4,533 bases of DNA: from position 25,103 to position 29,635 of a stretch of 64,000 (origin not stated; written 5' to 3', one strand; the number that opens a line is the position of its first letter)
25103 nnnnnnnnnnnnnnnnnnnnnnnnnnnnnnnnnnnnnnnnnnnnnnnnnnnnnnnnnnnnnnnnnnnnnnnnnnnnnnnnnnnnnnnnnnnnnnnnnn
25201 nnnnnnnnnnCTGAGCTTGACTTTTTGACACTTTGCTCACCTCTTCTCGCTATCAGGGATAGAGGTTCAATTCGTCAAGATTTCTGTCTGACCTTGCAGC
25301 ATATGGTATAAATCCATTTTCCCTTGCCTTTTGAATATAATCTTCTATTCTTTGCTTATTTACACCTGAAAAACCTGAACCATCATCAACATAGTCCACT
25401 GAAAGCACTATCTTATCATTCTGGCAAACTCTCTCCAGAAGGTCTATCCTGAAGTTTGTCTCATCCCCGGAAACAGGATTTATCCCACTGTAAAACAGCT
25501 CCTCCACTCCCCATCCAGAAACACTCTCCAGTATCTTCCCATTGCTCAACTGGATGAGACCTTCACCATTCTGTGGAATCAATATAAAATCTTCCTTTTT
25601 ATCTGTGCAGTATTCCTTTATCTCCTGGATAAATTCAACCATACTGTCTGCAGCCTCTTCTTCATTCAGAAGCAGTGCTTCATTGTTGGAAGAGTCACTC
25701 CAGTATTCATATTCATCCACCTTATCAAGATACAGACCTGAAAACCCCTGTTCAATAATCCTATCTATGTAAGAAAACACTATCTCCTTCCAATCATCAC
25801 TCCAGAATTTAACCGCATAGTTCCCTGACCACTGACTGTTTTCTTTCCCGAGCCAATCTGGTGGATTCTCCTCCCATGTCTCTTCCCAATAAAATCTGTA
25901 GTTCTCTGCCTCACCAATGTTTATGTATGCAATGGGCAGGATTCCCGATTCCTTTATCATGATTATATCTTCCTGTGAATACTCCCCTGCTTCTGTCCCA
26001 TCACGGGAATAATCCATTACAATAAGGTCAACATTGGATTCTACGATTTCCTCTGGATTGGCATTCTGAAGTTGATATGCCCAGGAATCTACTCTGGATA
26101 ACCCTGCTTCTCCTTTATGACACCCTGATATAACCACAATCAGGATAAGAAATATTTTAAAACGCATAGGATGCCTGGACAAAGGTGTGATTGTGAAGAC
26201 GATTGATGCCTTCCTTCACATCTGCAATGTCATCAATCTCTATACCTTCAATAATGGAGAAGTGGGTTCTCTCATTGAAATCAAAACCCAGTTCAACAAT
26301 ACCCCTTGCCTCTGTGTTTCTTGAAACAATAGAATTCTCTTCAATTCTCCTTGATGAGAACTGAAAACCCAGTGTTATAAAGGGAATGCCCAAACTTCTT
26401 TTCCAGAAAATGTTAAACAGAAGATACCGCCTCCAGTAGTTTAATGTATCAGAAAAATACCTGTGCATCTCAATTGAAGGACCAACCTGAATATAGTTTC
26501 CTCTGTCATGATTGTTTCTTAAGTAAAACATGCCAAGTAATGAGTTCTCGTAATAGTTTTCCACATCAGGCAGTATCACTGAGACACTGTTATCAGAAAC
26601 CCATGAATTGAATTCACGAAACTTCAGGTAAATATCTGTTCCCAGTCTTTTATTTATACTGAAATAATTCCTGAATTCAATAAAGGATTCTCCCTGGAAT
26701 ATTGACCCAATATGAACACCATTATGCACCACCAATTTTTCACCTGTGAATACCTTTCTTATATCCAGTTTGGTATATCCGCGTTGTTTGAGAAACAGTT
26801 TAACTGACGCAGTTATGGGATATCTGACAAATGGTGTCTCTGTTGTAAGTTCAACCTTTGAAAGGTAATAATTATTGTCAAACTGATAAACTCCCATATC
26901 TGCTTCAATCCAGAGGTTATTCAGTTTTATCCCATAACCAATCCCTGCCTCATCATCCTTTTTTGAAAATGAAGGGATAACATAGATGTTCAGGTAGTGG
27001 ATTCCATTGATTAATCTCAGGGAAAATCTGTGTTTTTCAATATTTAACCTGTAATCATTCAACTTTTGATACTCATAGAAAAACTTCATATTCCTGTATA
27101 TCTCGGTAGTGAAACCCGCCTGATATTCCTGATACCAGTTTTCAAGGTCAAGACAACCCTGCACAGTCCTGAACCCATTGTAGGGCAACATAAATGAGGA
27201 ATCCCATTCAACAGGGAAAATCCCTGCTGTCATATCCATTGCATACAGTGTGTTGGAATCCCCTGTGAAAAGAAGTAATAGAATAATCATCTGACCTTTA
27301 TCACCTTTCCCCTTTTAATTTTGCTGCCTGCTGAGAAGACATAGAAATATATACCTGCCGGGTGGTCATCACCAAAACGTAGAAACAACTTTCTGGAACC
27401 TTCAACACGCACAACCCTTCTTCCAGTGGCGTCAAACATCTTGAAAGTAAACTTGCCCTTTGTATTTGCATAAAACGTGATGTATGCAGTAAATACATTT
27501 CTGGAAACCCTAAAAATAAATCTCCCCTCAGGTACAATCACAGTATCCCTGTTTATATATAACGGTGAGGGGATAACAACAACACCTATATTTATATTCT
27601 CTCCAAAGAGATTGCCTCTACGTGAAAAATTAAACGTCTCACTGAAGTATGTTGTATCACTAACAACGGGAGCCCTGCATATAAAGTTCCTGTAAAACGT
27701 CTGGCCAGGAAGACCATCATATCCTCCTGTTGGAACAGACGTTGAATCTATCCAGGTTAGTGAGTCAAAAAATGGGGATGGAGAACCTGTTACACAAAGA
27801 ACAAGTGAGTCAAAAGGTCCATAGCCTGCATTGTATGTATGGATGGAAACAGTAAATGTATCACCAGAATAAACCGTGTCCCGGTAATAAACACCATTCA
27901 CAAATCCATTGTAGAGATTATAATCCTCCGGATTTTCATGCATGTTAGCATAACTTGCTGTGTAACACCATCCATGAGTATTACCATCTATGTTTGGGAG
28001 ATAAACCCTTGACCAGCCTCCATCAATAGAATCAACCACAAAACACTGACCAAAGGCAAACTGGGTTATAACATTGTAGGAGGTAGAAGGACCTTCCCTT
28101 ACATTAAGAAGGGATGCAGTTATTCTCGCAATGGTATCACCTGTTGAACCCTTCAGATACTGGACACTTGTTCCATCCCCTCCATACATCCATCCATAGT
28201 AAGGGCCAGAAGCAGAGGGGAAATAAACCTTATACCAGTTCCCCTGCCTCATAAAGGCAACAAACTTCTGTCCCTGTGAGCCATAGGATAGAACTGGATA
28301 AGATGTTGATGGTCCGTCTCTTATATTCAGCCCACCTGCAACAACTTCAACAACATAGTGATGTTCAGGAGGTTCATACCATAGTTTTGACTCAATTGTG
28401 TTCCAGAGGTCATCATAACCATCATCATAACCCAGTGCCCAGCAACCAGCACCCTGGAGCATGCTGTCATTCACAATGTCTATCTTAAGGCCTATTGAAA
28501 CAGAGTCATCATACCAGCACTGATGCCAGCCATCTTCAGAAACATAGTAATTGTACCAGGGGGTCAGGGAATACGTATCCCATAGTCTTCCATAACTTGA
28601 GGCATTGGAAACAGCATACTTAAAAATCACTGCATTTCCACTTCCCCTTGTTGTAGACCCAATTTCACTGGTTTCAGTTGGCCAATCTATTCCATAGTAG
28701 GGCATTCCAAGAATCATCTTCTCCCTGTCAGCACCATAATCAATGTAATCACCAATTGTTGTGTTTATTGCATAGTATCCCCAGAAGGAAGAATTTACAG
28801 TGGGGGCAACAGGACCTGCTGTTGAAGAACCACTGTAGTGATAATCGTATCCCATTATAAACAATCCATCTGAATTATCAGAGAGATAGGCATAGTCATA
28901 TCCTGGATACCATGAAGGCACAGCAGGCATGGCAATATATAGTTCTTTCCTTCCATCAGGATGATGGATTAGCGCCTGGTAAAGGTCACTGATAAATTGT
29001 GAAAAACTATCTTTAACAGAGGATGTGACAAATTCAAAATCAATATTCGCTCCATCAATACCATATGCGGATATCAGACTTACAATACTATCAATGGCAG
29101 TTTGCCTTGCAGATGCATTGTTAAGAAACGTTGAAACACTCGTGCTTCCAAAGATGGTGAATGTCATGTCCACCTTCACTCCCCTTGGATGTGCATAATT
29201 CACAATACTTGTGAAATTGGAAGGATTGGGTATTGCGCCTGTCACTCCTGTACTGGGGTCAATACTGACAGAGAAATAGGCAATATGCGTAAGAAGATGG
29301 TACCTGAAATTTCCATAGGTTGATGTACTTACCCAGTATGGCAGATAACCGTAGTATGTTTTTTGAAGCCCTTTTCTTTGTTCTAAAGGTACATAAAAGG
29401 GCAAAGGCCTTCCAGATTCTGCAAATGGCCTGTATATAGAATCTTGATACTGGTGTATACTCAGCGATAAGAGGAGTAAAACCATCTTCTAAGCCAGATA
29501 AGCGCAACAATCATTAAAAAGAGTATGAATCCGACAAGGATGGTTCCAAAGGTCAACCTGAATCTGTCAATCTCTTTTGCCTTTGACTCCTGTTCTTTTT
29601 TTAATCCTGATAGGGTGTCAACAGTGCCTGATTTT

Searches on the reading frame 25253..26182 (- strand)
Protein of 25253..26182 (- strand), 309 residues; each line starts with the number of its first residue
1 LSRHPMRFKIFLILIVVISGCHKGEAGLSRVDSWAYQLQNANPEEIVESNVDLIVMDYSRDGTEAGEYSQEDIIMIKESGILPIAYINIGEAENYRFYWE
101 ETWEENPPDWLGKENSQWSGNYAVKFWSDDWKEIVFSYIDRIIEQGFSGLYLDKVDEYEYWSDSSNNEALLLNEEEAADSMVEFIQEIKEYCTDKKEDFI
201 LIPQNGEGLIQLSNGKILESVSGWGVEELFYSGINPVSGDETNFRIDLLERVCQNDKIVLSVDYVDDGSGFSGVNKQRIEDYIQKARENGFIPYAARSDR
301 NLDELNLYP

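Call 67: search_protein_families(library=pfam, proteins=[window:25253-26182:-], max_evalue=0.00001)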
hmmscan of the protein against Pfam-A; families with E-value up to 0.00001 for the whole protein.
window:25253-26182:- (309 aa): 1 family
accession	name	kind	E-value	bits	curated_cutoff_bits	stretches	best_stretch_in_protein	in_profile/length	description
PF03537.19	Glyco_hydro_114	-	5.7e-26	91.6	27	1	33-302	1-227/231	Glycoside-hydrolase family GH114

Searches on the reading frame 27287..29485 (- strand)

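Call 67: search_protein_families(library=pfam, proteins=[window:27287-29485:-], max_evalue=0.00001)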
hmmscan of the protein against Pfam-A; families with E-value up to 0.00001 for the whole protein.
window:27287-29485:- (732 aa): 2 families
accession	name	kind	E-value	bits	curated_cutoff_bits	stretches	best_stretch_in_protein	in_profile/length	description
PF00704.34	Glyco_hydro_18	-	4.6e-39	135.4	29.6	1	49-354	4-317/317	Glycosyl hydrolases family 18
PF08239.17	SH3_3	-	4e-18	65.8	27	2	460-509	3-50/54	Bacterial SH3 domain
